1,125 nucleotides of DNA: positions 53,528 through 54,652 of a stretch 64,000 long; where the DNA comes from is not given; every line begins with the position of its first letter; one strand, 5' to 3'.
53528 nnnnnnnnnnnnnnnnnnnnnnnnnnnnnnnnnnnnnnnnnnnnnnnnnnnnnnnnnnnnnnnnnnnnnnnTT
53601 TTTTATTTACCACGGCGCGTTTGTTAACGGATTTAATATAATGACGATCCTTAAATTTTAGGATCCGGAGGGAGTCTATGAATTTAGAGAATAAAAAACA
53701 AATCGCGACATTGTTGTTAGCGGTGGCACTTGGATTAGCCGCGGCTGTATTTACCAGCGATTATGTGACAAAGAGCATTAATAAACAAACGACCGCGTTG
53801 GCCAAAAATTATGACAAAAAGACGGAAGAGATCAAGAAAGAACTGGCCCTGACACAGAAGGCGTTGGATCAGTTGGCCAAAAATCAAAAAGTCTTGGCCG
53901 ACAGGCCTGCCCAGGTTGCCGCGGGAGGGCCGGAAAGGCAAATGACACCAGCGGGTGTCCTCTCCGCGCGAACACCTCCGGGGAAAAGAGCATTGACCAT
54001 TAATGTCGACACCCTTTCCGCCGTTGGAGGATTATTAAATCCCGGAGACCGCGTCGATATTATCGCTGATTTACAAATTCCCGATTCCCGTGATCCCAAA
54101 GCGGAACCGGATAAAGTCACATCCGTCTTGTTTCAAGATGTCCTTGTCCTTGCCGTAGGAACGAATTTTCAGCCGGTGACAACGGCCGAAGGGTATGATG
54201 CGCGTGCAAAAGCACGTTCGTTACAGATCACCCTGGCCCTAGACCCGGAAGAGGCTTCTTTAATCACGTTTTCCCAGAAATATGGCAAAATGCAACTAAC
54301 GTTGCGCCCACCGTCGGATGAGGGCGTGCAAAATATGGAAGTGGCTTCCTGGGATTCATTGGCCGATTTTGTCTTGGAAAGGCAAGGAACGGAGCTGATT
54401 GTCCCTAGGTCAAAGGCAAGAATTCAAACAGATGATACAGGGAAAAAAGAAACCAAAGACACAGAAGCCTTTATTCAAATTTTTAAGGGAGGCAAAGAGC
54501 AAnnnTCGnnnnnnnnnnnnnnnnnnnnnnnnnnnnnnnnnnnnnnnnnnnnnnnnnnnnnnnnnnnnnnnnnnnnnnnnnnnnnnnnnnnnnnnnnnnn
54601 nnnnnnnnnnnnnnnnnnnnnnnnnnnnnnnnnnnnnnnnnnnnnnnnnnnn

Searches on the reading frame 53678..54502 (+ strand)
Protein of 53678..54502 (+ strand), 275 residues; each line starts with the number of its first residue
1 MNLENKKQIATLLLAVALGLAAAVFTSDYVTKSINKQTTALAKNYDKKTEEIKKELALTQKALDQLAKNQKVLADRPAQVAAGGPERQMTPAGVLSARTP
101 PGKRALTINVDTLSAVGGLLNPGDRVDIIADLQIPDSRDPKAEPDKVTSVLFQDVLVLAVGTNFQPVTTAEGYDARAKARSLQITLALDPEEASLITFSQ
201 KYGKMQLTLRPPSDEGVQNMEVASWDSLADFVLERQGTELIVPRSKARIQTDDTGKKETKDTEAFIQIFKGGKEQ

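Call 6: search_protein_families(library=pfam, proteins=[window:53678-54502:+], max_evalue=0.01)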
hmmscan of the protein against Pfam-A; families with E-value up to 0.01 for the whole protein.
window:53678-54502:+ (275 aa): 1 family
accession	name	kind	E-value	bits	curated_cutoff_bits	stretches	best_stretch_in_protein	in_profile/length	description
PF16976.10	RcpC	-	7.6e-25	87.5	28.8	1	94-210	2-114/114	Flp pilus assembly protein RcpC/CpaB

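Call 56: search_protein_families(library=ncbifam, proteins=[window:53678-54502:+], max_evalue=0.1)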
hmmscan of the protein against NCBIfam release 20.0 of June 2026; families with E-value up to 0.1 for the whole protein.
window:53678-54502:+ (275 aa): 5 families
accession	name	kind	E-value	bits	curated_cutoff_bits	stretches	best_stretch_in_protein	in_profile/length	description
TIGR03177.1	pilus_cpaB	equivalog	7.4e-27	94.2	71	1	92-274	104-259/262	Flp pilus assembly protein CpaB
NF006543.0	PRK09039.1-2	equivalog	0.017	14.9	305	0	9-82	24-96/350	peptidoglycan -binding protein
NF006544.0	PRK09039.1-3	equivalog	0.02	14.5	362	0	154-186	308-340/343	peptidoglycan -binding protein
NF006546.0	PRK09039.1-5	equivalog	0.029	13.7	615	0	155-186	309-340/343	peptidoglycan -binding protein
NF010289.0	PRK13729.1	equivalog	0.071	12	504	1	28-116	75-166/474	F-type conjugal transfer pilus assembly protein TraB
